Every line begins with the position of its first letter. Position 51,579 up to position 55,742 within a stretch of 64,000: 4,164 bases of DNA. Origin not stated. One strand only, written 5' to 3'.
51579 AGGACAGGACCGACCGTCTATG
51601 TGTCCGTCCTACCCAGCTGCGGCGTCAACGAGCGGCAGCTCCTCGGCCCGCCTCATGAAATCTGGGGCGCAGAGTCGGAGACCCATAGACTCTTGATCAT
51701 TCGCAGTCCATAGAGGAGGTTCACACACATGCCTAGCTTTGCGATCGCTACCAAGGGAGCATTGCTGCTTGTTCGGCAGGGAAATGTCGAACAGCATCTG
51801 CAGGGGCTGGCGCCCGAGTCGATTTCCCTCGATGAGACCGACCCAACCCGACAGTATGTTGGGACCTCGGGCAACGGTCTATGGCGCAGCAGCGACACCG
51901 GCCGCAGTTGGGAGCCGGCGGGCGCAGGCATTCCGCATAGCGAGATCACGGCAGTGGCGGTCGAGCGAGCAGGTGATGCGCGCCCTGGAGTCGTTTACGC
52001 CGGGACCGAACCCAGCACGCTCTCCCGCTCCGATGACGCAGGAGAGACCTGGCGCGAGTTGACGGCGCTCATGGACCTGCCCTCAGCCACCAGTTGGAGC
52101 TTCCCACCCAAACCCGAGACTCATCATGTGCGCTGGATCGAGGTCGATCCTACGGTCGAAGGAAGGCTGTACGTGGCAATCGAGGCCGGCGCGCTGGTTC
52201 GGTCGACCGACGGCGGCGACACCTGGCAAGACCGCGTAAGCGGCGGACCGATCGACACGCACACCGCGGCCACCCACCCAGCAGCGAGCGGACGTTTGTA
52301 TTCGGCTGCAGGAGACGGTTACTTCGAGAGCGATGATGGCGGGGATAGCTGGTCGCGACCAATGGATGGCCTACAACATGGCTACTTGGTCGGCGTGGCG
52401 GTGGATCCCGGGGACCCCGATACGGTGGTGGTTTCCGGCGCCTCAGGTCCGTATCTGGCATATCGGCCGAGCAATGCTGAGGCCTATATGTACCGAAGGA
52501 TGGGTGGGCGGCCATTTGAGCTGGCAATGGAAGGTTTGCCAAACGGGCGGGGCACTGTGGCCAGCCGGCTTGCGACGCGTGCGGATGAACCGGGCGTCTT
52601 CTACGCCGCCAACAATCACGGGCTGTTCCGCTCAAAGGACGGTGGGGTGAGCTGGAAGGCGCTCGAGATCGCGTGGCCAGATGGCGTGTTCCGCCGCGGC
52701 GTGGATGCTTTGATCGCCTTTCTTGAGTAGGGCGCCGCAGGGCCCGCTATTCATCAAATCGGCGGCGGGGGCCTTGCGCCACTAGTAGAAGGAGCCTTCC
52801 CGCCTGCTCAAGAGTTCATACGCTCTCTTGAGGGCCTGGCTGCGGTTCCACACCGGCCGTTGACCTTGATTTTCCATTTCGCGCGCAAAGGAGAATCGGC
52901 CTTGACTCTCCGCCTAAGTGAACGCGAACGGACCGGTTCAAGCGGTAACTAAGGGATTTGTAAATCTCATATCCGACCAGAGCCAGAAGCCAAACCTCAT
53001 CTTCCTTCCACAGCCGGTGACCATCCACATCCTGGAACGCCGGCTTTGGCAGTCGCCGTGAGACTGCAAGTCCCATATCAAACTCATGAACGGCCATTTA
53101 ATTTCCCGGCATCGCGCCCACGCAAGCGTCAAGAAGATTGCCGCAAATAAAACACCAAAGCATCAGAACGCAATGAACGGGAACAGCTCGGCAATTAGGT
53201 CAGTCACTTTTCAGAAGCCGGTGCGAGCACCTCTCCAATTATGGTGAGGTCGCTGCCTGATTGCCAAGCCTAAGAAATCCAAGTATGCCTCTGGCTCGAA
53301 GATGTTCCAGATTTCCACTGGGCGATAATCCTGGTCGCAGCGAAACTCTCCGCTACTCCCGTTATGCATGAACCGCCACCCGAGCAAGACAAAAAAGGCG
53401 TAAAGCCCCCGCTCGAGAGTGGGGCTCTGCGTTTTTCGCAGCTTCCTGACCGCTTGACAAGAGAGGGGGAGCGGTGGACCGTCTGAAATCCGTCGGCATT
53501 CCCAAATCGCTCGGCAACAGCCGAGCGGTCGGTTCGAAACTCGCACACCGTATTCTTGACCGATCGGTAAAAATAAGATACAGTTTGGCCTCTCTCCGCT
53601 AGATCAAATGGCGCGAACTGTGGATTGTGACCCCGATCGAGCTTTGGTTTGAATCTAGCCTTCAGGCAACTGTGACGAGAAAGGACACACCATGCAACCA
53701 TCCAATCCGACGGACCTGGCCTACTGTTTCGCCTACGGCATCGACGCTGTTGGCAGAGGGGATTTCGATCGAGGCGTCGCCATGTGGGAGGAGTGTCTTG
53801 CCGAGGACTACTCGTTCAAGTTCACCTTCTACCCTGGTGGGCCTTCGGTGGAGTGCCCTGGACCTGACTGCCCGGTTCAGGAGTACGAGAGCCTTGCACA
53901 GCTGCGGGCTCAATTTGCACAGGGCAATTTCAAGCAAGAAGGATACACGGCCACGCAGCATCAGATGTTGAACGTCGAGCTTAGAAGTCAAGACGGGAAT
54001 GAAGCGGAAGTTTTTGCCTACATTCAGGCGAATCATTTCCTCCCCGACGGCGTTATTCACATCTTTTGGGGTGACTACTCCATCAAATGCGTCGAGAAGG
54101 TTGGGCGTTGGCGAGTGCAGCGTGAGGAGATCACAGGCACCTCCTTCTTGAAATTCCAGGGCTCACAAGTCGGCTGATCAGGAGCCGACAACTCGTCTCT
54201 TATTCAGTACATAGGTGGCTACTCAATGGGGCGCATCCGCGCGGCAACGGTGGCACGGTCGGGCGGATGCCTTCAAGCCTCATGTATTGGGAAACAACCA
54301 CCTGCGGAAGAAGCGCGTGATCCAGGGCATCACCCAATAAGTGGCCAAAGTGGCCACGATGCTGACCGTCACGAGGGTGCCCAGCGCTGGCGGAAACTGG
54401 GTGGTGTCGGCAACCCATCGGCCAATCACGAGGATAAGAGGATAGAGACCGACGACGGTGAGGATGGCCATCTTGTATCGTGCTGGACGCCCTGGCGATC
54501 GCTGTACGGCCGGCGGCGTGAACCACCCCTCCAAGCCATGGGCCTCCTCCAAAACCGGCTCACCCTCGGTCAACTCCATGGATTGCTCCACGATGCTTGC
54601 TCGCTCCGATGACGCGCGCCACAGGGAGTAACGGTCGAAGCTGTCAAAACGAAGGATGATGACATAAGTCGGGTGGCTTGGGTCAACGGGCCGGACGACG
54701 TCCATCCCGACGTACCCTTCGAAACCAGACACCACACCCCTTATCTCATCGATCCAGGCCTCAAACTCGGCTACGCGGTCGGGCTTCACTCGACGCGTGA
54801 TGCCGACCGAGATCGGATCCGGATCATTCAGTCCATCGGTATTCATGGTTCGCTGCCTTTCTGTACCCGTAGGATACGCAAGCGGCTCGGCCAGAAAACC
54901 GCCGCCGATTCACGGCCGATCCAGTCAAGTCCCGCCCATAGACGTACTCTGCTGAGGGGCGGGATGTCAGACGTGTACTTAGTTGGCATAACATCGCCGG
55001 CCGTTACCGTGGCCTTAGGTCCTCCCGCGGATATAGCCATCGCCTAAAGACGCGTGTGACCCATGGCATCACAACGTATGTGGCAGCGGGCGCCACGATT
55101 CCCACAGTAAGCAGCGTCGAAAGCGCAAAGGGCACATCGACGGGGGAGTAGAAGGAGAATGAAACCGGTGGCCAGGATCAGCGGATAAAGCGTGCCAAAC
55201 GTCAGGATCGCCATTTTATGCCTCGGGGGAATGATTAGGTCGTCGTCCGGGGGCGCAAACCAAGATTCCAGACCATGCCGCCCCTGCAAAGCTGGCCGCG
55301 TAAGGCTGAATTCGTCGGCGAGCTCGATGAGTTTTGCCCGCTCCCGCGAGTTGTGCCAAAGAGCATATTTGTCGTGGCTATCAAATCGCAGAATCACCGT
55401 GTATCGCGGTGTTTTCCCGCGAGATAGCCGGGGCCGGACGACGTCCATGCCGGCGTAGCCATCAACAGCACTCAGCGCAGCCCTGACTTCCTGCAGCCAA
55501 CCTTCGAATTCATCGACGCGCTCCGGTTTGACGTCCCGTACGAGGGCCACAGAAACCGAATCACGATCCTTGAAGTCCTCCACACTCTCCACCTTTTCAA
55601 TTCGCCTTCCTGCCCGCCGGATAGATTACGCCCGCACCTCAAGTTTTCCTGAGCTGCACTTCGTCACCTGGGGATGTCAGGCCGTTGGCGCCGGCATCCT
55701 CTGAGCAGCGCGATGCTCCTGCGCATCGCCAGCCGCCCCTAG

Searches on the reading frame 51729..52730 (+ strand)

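Call 49: search_protein_families(library=pfam, proteins=[window:51729-52730:+], max_evalue=0.001)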
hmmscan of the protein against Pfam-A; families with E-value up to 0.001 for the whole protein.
window:51729-52730:+ (333 aa): 5 families
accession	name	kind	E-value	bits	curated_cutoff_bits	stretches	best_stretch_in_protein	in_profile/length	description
PF15902.12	Sortilin-Vps10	-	1.8e-10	40.6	33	0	51-127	3-77/446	Sortilin, neurotensin receptor 3,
PF02012.26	BNR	-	2.2e-08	33.3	27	0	158-167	2-11/12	BNR/Asp-box repeat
PF14870.12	PSII_BNR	-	4.8e-06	26.5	27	0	37-208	26-179/303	Photosynthesis system II assembly factor YCF48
PF13088.12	BNR_2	-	0.00029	20.7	31.4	0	53-118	190-258/277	BNR repeat-like domain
PF19755.4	DUF6242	-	0.00088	19.6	29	0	95-166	165-217/217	Domain of unknown function (DUF6242)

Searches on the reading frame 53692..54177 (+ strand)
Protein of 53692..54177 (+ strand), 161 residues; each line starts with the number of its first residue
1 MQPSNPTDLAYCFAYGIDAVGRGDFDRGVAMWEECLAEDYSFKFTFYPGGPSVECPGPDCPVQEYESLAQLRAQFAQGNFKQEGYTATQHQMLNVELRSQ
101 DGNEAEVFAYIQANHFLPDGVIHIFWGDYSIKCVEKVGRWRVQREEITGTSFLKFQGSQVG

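Call 49: search_protein_families(library=pfam, proteins=[window:53692-54177:+], max_evalue=0.001)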
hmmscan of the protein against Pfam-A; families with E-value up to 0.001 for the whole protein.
window:53692-54177:+ (161 aa): 1 family
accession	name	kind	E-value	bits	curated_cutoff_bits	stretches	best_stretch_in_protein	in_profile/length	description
PF13577.12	SnoaL_4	-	3.4e-06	27.5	24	1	37-144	33-124/126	SnoaL-like domain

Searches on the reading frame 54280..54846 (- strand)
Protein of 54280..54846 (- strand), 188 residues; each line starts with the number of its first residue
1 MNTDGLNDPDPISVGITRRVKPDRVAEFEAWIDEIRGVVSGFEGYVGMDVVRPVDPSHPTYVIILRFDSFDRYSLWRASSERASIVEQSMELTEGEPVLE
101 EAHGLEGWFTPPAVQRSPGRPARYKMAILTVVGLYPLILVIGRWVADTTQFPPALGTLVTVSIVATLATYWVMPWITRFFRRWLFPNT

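Call 49: search_protein_families(library=pfam, proteins=[window:54280-54846:-], max_evalue=0.001)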
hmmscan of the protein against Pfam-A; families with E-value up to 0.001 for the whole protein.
window:54280-54846:- (188 aa): 1 family
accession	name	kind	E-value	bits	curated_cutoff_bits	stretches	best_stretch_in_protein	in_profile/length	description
PF03992.22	ABM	-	1e-06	29.3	23.1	1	11-85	1-75/78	Antibiotic biosynthesis monooxygenase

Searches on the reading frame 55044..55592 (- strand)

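Call 49: search_protein_families(library=pfam, proteins=[window:55044-55592:-], max_evalue=0.001)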
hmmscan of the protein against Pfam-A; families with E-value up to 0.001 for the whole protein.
window:55044-55592:- (182 aa): 1 family
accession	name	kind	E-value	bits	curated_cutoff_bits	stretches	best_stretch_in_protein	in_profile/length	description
PF03992.22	ABM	-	1.7e-06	28.6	23.1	1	18-87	7-74/78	Antibiotic biosynthesis monooxygenase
